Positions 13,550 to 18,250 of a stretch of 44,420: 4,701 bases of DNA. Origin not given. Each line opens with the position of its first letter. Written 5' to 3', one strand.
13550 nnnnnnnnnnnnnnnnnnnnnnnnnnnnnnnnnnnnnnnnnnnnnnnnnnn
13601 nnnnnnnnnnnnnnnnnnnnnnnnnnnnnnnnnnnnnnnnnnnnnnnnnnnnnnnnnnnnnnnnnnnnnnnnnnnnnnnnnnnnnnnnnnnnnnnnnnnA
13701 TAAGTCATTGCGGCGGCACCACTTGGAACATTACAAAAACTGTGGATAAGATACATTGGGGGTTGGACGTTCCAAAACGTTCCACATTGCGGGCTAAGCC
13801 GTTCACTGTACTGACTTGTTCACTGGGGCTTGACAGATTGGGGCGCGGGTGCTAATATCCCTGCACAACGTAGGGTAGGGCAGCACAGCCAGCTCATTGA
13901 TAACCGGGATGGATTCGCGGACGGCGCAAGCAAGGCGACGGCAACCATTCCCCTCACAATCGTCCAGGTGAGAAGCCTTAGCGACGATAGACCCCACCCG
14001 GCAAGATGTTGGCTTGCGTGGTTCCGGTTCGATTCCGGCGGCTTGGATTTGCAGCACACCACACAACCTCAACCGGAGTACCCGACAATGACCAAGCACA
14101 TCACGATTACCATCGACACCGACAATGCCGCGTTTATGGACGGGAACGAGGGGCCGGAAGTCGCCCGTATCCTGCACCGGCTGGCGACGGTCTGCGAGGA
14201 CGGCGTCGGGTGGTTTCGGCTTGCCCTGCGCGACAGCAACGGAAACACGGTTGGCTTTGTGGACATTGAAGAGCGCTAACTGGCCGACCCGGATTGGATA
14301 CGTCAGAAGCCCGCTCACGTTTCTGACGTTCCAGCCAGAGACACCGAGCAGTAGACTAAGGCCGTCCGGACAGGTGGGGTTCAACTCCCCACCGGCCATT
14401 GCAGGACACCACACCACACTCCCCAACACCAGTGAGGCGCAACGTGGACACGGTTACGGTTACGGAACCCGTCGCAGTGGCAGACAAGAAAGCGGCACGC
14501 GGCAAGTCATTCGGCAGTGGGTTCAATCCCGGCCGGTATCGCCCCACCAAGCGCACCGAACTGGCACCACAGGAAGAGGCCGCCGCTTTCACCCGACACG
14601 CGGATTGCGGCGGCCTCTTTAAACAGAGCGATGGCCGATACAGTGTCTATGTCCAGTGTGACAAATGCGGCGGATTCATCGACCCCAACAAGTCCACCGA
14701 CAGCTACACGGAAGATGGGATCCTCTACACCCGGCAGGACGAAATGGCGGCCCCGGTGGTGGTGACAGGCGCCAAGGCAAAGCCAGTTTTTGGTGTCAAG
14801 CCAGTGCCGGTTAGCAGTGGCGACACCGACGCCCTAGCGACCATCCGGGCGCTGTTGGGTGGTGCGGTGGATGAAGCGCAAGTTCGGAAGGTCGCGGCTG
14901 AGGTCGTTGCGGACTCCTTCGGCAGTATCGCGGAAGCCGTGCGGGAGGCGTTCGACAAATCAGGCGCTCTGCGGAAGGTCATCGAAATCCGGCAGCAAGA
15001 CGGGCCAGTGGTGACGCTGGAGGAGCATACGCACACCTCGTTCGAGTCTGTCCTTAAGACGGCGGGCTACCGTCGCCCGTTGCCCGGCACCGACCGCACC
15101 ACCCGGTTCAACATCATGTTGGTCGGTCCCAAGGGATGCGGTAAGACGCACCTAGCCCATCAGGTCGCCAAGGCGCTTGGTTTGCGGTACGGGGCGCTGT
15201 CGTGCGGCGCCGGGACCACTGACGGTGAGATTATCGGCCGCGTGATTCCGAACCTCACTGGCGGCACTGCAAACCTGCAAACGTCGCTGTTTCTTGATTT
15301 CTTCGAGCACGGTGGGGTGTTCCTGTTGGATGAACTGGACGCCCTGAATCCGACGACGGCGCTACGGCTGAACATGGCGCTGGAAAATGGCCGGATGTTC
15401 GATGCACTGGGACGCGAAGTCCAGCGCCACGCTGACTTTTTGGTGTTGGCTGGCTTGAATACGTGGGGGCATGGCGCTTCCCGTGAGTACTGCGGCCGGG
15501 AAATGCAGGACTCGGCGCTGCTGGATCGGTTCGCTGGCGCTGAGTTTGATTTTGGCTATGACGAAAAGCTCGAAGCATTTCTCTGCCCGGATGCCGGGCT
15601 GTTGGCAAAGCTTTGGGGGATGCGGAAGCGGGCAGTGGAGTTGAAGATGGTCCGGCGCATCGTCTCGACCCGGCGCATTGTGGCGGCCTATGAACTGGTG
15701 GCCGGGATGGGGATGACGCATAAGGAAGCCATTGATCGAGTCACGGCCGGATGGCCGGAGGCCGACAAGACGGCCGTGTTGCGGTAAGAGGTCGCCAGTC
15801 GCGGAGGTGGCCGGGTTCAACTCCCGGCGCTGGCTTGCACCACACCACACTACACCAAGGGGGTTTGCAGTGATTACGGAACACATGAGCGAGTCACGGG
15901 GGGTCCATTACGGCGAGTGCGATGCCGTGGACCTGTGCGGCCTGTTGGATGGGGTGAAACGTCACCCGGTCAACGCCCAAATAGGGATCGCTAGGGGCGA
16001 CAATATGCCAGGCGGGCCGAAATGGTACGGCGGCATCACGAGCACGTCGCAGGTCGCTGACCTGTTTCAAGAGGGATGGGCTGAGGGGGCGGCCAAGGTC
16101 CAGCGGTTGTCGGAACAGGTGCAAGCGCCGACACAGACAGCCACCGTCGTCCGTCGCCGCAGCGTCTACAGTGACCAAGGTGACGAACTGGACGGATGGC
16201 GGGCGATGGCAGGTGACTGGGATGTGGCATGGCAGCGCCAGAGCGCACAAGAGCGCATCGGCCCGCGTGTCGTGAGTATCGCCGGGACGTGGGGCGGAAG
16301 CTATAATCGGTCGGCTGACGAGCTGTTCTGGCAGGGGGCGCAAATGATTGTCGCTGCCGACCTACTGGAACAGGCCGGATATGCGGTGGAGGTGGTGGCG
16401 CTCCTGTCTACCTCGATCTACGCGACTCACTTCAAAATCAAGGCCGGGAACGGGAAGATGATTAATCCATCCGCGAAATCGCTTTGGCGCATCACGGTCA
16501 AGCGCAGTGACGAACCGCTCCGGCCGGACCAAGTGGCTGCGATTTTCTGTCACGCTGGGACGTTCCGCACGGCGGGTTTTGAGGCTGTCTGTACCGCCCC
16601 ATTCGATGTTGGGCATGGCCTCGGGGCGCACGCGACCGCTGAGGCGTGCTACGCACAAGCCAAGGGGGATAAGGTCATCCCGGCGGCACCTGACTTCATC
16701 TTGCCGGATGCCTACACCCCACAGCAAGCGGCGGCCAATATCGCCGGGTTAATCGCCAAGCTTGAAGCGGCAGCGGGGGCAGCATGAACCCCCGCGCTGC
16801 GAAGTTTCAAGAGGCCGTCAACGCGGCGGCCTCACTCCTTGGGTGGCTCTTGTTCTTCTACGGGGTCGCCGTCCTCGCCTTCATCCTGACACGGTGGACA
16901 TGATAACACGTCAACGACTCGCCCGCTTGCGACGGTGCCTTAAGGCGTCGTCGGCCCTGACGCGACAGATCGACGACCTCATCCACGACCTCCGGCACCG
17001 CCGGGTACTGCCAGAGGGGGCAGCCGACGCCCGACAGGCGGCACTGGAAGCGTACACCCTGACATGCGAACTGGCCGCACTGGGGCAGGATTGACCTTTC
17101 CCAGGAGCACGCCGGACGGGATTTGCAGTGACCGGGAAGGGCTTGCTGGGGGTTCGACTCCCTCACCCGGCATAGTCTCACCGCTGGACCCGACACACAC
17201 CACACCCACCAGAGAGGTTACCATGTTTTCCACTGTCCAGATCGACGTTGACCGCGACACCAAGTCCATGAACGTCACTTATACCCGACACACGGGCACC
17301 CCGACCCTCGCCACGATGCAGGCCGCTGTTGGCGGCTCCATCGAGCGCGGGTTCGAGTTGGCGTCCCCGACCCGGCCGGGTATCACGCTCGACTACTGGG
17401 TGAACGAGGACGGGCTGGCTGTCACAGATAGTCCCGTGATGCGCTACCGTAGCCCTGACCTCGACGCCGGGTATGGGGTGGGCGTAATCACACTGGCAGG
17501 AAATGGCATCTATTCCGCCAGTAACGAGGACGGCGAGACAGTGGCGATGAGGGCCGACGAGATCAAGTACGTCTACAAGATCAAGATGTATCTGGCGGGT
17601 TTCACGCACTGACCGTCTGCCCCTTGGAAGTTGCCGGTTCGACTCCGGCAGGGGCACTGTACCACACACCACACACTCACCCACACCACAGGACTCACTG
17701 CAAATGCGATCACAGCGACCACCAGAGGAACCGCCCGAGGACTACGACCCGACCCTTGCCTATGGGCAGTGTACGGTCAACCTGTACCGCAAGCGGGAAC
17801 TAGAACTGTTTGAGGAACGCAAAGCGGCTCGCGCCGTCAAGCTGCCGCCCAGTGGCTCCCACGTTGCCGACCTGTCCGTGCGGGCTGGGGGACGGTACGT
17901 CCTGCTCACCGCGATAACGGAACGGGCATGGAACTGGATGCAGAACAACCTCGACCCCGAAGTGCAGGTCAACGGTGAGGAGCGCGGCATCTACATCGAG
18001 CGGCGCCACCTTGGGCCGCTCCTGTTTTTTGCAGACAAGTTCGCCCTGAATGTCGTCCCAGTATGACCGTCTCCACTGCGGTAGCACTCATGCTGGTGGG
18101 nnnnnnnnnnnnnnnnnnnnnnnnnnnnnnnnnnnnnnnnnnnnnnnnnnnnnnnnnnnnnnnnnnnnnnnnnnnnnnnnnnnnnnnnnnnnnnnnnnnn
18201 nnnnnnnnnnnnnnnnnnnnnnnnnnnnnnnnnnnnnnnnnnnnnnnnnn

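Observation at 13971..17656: tRNA-like acceptor/T-arm minihelices punctuate every gapped gene junction of the rightward operon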

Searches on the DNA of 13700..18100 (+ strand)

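Call 13: search_dna_similar(query=window:13700-18100:+, collection=phages, mode=distant, max_rows=20)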
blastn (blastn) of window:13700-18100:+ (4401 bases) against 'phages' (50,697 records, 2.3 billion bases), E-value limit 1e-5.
No match.

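Call 60: search_with_rna_model(model_id=R1, sources=[L001, L003, L004, L005, L006, L007, L008, L009, L010, L011, L012, L013, L014, L015, L016, L017, L018, L019, L020, L021, L022, L023, L024, L025, L026, L027, L028, L029, L030, L031, L032, L033, L034, L035, L036, L037, L038, L039, L040, L041, L042, L043, L044, L045, L046, L047, L048, L049, L050, L051, L052, L053, L054, L055, L056, L057, L058, L059, L060, L061, L062, L063, L064, L065, L066, L067, L068, L069, L070, L071, L072, L073, L074, L075, L076, L077, L078, L079, L080, L081, L082, L083, L084, L085, L086, L087, L088, L089, L090], max_evalue=1)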
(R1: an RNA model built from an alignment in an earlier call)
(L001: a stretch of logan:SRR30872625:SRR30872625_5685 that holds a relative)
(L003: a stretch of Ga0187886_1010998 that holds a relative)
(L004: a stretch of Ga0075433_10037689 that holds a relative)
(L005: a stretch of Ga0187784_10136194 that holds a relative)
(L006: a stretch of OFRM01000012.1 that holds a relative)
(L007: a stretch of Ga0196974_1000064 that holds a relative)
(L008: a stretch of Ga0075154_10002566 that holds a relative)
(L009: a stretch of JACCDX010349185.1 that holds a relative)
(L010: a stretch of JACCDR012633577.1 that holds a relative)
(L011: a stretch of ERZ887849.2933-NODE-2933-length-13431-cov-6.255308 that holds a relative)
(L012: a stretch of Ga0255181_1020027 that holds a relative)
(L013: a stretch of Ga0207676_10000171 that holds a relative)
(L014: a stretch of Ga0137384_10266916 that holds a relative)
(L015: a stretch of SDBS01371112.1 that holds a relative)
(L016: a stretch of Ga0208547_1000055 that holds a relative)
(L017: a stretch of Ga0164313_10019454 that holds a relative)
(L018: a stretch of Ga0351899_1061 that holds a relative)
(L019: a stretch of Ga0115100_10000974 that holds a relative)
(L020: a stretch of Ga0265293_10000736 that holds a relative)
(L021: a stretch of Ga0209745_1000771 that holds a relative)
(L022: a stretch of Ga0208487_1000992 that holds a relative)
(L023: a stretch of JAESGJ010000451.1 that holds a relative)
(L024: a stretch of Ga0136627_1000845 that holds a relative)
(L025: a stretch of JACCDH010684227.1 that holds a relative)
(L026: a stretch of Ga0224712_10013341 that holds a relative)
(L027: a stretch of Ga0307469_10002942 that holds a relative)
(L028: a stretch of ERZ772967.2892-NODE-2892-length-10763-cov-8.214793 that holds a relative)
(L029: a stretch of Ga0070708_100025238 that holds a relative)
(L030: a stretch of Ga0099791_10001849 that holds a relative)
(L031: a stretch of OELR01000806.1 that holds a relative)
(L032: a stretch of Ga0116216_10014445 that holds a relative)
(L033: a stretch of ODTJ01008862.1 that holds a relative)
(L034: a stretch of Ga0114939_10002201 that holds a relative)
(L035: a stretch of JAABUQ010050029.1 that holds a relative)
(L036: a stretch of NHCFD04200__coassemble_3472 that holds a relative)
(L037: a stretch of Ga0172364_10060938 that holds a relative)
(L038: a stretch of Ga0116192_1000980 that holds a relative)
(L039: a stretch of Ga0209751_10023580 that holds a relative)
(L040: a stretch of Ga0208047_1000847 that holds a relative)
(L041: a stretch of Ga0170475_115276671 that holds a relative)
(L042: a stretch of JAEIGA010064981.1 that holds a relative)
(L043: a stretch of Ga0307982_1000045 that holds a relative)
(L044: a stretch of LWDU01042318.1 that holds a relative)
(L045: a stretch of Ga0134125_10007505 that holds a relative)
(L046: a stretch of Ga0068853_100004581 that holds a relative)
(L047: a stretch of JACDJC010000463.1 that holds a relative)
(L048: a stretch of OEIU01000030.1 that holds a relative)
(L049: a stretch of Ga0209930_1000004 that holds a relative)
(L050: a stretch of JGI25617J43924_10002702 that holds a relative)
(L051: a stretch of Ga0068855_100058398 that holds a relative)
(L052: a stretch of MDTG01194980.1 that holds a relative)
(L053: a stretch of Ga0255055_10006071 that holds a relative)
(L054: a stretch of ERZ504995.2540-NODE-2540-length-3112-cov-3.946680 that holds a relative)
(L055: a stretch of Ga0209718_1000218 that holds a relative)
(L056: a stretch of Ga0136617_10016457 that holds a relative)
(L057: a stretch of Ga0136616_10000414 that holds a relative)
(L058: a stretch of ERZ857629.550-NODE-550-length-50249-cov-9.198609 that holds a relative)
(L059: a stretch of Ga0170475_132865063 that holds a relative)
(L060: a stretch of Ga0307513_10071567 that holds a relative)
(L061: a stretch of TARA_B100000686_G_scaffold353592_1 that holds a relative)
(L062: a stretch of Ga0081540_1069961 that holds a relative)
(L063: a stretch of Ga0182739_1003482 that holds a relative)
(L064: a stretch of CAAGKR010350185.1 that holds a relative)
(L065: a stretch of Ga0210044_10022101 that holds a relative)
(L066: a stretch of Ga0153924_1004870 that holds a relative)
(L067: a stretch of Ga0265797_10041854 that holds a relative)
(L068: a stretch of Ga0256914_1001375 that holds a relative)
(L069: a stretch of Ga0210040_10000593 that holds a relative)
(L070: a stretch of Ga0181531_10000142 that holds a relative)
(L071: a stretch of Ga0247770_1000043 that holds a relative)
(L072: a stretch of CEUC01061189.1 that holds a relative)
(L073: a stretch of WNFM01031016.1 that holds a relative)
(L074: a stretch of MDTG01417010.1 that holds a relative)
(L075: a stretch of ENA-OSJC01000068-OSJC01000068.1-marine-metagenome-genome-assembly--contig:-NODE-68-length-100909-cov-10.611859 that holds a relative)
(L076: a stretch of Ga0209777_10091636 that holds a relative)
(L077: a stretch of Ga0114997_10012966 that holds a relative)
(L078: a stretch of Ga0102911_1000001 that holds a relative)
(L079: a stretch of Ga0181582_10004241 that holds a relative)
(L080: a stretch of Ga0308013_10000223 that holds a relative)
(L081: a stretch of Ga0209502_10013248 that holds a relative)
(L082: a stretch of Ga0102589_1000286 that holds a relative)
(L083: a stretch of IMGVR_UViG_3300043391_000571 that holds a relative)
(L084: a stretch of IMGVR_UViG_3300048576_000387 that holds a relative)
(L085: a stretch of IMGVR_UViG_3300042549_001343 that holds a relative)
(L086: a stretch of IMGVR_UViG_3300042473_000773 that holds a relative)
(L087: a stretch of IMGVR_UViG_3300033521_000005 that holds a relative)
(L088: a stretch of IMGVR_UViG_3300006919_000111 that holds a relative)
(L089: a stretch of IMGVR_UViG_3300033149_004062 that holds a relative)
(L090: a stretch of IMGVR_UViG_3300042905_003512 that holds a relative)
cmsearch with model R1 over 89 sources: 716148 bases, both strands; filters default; matches with E-value up to 1: 4.
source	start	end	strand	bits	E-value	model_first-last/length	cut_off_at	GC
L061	1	37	+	18.8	0.72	11-47/47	5'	0.57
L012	314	363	-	18.6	0.82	1-47/47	no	0.62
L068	1321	1337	+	18.4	0.93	23-39/47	no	0.76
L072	875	918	+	18.3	0.98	1-47/47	no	0.64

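Call 61: search_with_rna_model(model_id=R1, sources=[L091, L092, L093, L094, L095, L096, L097, L098, L099, L100, L101, L102, L103, L104, L105, L106, L107, L108, L109, L110, L111, L112, L113, L114, L115, L116, L117, L118, L119, L120, L121, L122, L123, L124, L125, L126, L127, L128, L129, L130, L131, L132, L133, L134, L135, L136, L137, L138, L139, L140, L141, L142, L143, L144, L145, L146, L147, L148, L149, L150, L151, L152, L153, L154, L155, L156, L157, L158, L159, L160, L161, L162, L163, L164, L165, L166, L167, L168, L169, L170, L171, L172, L173], max_evalue=1)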
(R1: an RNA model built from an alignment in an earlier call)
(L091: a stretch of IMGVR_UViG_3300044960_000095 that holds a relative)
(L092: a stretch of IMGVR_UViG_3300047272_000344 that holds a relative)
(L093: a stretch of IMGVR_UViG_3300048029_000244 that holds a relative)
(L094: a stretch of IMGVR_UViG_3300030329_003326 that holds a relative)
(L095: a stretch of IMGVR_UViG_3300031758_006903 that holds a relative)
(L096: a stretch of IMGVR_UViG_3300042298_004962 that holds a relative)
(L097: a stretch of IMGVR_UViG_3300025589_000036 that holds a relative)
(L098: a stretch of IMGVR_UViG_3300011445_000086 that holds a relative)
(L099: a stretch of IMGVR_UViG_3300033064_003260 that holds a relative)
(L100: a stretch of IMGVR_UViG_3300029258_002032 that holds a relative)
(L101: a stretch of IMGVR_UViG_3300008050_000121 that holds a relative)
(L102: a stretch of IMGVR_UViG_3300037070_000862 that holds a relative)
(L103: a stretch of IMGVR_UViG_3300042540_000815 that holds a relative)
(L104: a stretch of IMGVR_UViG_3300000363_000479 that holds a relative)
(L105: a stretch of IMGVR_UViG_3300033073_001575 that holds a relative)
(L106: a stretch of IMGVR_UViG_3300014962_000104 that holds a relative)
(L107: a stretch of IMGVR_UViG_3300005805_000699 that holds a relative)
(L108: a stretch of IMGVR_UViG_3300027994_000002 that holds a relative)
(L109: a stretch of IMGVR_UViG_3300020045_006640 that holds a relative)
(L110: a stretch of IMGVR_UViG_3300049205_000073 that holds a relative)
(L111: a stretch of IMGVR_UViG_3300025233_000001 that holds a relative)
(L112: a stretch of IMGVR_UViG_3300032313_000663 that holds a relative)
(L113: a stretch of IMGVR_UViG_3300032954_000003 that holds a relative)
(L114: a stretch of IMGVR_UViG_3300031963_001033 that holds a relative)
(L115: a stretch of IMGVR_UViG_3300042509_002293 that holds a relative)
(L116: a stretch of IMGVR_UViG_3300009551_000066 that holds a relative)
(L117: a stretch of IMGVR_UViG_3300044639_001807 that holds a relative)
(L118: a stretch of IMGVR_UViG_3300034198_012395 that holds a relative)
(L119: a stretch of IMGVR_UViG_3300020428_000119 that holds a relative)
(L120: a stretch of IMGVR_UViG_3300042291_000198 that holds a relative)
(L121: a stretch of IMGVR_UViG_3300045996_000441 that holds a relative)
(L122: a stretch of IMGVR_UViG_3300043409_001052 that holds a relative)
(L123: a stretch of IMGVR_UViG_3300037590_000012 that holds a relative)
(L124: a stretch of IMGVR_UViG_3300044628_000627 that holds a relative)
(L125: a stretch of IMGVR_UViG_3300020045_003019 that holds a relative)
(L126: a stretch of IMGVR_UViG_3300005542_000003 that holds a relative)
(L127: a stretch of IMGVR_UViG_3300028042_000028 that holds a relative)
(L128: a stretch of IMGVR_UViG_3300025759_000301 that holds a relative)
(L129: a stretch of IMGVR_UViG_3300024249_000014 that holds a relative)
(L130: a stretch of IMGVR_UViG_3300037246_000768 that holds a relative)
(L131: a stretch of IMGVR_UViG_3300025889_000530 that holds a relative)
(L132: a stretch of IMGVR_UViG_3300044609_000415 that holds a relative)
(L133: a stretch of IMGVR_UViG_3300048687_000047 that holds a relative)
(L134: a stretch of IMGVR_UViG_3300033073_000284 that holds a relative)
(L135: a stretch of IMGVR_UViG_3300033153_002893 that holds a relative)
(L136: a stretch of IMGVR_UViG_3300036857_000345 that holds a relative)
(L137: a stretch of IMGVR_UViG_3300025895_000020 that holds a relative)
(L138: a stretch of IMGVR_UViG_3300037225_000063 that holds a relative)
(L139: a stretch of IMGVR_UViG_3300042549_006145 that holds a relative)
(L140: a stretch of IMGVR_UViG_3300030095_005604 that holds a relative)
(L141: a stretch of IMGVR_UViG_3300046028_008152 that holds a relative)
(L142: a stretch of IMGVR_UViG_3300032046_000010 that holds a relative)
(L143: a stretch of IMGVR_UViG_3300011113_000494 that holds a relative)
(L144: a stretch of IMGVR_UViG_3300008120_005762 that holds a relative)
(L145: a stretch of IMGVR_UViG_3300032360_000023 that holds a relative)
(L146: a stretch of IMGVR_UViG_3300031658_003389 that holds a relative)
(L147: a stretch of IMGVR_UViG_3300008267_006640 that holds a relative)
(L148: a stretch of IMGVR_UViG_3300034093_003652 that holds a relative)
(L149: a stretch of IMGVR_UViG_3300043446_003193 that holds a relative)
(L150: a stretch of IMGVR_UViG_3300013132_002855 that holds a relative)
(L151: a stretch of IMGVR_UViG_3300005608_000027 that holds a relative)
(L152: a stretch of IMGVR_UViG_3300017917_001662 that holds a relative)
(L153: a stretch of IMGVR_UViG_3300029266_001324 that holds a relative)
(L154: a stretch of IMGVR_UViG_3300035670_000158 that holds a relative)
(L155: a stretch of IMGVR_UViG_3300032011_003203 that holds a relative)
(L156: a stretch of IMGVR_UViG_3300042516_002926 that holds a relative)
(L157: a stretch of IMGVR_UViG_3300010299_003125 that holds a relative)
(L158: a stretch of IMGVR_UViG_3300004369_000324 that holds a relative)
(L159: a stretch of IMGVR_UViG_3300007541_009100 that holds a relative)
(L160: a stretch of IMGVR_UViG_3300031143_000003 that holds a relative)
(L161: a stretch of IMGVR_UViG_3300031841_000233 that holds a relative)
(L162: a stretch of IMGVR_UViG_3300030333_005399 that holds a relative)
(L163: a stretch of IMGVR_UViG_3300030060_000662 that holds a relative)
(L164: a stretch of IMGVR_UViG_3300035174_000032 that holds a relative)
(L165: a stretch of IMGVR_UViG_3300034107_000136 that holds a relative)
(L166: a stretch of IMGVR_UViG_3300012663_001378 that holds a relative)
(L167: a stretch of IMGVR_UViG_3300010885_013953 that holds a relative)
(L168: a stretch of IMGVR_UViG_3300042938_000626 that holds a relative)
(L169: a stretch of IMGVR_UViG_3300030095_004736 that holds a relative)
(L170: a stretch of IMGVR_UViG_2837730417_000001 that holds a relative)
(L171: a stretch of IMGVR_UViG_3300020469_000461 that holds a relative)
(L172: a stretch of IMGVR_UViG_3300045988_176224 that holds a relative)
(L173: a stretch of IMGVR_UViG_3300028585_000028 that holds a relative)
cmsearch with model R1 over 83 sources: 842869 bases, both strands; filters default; matches with E-value up to 1: 7.
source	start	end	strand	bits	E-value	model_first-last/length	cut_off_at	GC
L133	6484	6529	+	40.1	3.3e-06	1-47/47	no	0.67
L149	8849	8892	+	36.9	2.2e-05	1-47/47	no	0.39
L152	8837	8880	+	36.9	2.2e-05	1-47/47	no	0.39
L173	4033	4082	-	33.4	0.00016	1-47/47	no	0.7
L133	7347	7387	+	29.4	0.0018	1-47/47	no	0.73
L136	6499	6545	+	28.1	0.0037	1-47/47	no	0.68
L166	5830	5872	+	18.8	0.89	1-47/47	no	0.51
